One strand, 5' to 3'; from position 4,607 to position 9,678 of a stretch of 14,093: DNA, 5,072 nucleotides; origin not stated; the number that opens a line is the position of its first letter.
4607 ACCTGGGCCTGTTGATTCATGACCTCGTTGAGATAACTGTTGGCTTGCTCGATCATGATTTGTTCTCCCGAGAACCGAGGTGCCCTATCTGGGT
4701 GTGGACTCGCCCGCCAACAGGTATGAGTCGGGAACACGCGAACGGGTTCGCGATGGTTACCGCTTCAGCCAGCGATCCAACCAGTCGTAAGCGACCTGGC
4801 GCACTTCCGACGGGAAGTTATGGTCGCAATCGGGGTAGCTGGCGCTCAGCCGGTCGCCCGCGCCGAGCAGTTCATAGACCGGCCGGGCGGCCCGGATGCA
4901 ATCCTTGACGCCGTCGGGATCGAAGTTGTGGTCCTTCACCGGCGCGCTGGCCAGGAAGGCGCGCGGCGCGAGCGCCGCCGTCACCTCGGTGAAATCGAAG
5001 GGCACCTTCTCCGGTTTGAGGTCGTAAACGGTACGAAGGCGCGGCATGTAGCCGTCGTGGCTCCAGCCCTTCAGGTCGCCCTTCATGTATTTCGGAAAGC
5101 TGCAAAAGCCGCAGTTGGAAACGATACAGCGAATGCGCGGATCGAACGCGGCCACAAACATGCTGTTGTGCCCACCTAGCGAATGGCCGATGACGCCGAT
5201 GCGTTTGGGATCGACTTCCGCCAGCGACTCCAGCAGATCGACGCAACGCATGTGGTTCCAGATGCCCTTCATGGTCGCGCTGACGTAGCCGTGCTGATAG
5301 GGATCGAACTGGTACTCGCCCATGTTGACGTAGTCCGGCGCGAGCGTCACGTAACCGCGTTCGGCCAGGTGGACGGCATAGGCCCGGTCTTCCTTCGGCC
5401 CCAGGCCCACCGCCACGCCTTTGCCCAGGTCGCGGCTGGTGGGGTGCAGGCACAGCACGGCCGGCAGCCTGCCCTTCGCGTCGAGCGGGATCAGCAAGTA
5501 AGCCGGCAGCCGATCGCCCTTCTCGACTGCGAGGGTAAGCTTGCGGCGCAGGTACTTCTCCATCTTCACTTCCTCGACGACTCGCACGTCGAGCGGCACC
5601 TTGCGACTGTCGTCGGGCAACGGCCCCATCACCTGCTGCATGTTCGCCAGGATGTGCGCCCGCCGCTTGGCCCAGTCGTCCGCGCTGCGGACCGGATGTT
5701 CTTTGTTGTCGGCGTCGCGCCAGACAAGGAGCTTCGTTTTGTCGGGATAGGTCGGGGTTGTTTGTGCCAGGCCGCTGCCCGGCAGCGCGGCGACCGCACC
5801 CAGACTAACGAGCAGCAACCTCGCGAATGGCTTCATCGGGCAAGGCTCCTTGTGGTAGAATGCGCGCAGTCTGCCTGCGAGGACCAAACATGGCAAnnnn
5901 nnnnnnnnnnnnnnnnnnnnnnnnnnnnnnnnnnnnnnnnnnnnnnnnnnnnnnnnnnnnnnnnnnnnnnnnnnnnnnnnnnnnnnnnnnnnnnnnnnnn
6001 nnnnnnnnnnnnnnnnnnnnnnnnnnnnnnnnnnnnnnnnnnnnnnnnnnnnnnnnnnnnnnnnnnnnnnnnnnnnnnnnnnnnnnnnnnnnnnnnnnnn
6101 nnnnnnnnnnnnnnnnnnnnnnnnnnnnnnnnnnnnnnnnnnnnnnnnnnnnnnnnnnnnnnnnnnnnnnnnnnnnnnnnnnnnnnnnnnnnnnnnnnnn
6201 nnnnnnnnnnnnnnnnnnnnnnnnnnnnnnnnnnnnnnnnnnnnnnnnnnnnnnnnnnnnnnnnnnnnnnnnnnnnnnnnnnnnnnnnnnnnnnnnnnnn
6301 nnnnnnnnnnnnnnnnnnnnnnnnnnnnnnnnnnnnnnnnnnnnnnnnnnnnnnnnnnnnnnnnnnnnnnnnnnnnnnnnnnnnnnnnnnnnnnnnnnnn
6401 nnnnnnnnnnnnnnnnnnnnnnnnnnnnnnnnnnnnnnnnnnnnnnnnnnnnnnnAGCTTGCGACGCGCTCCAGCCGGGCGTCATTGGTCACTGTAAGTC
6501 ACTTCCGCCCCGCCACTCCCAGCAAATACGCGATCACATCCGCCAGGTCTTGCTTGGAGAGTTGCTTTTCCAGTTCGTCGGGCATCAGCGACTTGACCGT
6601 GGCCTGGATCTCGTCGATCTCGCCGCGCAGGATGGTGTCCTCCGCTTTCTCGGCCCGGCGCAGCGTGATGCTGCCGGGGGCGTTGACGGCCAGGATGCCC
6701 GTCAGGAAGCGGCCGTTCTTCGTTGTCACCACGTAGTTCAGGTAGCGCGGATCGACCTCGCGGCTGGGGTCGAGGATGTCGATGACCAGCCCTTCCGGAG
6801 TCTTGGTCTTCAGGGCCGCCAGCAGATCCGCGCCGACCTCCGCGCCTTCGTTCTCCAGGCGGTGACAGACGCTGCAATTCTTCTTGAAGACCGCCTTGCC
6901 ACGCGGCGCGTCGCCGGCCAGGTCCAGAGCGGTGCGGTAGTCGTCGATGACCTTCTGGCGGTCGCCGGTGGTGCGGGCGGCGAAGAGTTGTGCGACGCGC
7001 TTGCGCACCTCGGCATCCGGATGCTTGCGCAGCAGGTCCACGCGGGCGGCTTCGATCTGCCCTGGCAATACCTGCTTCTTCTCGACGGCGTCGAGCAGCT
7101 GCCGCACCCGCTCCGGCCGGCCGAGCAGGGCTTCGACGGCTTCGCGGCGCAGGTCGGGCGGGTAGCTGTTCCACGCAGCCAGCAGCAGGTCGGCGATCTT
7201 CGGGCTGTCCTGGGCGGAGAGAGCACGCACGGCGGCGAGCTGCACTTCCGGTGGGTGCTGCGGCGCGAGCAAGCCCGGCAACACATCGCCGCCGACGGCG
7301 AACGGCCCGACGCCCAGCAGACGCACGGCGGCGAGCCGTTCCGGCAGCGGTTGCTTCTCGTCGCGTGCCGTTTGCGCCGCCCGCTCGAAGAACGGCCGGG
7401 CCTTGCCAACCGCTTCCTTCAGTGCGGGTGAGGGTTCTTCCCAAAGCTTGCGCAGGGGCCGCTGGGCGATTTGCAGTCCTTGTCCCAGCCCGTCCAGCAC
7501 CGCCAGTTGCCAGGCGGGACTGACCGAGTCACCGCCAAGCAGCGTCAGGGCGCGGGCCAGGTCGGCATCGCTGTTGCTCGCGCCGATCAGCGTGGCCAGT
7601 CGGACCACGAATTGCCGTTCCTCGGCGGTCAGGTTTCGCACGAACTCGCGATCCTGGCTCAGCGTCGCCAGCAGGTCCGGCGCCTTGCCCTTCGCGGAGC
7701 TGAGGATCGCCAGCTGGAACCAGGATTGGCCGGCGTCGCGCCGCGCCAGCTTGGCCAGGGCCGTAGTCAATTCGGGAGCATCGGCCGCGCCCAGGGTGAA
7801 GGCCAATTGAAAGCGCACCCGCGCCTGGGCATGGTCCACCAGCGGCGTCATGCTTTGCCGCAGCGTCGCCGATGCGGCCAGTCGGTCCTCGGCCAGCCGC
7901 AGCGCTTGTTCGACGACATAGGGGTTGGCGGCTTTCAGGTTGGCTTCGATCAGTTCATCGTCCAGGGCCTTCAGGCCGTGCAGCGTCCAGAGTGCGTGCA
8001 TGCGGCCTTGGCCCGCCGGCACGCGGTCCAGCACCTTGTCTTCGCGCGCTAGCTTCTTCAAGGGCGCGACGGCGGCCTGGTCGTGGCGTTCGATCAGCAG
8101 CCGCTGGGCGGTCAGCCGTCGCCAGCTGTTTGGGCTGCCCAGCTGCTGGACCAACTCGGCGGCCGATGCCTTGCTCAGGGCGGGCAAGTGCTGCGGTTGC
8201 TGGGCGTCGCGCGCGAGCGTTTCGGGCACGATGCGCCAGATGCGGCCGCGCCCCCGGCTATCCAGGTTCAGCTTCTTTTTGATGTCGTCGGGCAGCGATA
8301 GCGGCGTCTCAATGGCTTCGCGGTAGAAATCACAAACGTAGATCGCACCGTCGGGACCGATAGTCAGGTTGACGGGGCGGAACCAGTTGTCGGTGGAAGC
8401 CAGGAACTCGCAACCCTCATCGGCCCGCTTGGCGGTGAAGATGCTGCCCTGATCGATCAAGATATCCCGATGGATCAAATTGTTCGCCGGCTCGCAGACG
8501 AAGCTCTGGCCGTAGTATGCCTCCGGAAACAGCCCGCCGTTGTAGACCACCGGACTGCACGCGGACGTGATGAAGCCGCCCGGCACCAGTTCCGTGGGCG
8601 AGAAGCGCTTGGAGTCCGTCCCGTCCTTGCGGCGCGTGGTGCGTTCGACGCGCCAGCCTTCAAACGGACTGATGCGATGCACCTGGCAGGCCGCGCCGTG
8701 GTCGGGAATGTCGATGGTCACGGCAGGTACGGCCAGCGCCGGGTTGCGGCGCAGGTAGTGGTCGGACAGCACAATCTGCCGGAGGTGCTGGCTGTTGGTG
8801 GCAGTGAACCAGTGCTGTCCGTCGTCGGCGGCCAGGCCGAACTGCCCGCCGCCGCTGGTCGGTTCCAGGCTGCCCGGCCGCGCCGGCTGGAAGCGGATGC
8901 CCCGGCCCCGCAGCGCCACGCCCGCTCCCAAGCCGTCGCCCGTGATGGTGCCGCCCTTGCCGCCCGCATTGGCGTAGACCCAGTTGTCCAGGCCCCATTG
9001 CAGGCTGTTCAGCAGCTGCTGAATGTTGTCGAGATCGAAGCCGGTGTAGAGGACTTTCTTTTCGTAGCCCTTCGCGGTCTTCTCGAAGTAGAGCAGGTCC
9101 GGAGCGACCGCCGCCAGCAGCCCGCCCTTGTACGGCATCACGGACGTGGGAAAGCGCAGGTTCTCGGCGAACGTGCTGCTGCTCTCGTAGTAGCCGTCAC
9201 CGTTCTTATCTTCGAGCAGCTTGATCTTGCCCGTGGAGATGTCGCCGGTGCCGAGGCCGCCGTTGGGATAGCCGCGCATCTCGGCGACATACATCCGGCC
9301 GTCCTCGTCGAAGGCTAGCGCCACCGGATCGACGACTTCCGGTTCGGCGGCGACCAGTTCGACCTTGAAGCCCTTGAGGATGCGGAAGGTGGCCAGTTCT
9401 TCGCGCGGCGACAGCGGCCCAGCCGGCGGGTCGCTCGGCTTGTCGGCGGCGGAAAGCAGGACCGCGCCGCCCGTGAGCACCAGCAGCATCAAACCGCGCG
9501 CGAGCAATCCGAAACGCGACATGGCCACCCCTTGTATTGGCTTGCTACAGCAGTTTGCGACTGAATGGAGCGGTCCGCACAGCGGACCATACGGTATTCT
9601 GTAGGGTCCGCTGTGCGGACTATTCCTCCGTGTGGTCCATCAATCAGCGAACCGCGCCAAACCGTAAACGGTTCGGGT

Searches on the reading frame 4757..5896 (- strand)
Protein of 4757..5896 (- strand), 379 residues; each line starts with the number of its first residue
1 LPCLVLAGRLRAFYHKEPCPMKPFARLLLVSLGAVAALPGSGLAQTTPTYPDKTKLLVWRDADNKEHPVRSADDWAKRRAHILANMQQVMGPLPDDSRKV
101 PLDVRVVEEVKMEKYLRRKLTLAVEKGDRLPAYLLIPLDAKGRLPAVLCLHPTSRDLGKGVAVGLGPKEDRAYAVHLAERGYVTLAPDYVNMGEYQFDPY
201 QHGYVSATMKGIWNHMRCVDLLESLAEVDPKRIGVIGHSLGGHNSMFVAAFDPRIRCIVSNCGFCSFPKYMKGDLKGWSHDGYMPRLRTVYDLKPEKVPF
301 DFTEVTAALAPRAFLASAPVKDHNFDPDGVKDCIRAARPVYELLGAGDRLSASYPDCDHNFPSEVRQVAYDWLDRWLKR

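Call 9: search_protein_families(library=pfam, proteins=[window:4757-5896:-], max_evalue=0.01)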
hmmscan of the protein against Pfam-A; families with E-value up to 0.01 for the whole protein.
window:4757-5896:- (379 aa): 10 families
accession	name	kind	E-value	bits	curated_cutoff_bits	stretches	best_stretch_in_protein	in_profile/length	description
PF22244.2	GCE_fung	-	9.6e-14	52.2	27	2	200-257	71-131/231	Glucuronyl esterase, fungi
PF12715.13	Abhydrolase_7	-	1.3e-08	35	21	1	71-318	44-312/388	Abhydrolase family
PF00326.27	Peptidase_S9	-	4e-08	33.4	22.6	1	175-289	8-122/213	Prolyl oligopeptidase family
PF01738.24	DLH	-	8e-07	29.3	21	1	162-260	22-126/217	Dienelactone hydrolase family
PF00561.26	Abhydrolase_1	-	2.5e-06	27.8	25.8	1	175-263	21-102/245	alpha/beta hydrolase fold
PF12697.13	Abhydrolase_6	-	3.1e-06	28.5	26.3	1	177-352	24-180/217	Alpha/beta hydrolase family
PF05448.18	AXE1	-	3.4e-06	26.5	21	1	215-269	160-215/321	Acetyl xylan esterase (AXE1)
PF02129.25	Peptidase_S15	-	0.00012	22.3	23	1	127-269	2-134/262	X-Pro dipeptidyl-peptidase (S15 family)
PF12740.14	PETase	-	0.0017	18.2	28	1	226-260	120-154/263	PET hydrolase-like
PF08840.17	BAAT_C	-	0.004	17.7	20.9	1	219-263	10-54/210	BAAT / Acyl-CoA thioester hydrolase C terminal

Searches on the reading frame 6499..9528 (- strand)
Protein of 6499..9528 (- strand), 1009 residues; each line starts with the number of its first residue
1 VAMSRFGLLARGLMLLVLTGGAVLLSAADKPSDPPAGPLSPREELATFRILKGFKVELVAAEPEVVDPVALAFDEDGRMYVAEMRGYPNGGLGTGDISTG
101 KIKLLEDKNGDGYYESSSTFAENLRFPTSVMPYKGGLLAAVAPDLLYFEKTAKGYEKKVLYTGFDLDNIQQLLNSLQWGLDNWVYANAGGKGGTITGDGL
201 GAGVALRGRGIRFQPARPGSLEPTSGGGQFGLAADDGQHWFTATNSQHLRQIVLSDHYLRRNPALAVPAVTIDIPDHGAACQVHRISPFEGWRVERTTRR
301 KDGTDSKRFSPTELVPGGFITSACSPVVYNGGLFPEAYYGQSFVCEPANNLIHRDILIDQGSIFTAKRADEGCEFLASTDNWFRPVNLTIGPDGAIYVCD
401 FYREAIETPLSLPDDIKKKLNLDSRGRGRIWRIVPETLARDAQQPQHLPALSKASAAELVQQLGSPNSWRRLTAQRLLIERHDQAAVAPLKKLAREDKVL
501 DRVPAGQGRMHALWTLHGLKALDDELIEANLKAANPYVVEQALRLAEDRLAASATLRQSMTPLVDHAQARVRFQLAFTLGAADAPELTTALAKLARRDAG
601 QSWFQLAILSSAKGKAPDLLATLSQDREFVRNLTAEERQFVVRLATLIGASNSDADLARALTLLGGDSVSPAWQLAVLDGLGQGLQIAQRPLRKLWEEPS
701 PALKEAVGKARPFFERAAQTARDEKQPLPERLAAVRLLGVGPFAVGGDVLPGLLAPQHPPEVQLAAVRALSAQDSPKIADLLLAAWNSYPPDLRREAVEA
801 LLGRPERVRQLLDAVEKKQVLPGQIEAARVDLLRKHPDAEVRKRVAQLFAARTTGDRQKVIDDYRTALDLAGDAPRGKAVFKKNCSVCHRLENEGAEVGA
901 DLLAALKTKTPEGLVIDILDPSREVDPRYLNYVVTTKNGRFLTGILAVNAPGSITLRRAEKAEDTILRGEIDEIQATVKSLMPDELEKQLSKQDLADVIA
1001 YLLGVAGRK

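Call 8: search_protein_families(library=ncbifam, proteins=[window:6499-9528:-], max_evalue=0.01)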
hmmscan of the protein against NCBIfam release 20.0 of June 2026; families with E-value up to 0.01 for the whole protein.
window:6499-9528:- (1009 aa): 4 families
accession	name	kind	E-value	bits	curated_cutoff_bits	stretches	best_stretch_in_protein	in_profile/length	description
TIGR02604.1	Piru_Ver_Nterm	subfamily_domain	3.7e-73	247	122.2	1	53-436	1-366/367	PVC-type heme-binding CxxCH protein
TIGR02603.1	CxxCH_TIGR02603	domain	4.1e-33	114.2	68.15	1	872-1002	1-131/134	putative heme-binding domain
NF050122.1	bc1_QcrC_actin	exception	0.00017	21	200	1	844-898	109-160/253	cytochrome bc1 complex diheme cytochrome c subunit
NF045930.1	Cytc6PetJCyano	equivalog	0.0015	18.5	135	0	870-890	24-44/110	cytochrome c6 PetJ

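Call 9: search_protein_families(library=pfam, proteins=[window:6499-9528:-], max_evalue=0.01)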
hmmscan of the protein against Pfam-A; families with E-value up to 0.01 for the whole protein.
window:6499-9528:- (1009 aa): 5 families
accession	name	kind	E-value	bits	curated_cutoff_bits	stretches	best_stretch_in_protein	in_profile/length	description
PF23500.1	DUF7133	-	1.1e-115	387.5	27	1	40-436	1-384/385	Domain of unknown function (DUF7133)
PF13646.12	HEAT_2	-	7.1e-10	39.5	27.7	1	759-801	13-55/88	HEAT repeats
PF00034.26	Cytochrom_C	-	3.8e-08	35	21.3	1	876-1004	3-88/90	Cytochrome c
PF13442.11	Cytochrome_CBB3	-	1.1e-05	26.1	27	1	873-903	2-28/68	Cytochrome C oxidase, cbb3-type, subunit III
PF25021.1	TEN_NHL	-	0.00035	20.1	27.1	0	371-401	19-49/357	Teneurin NHL domain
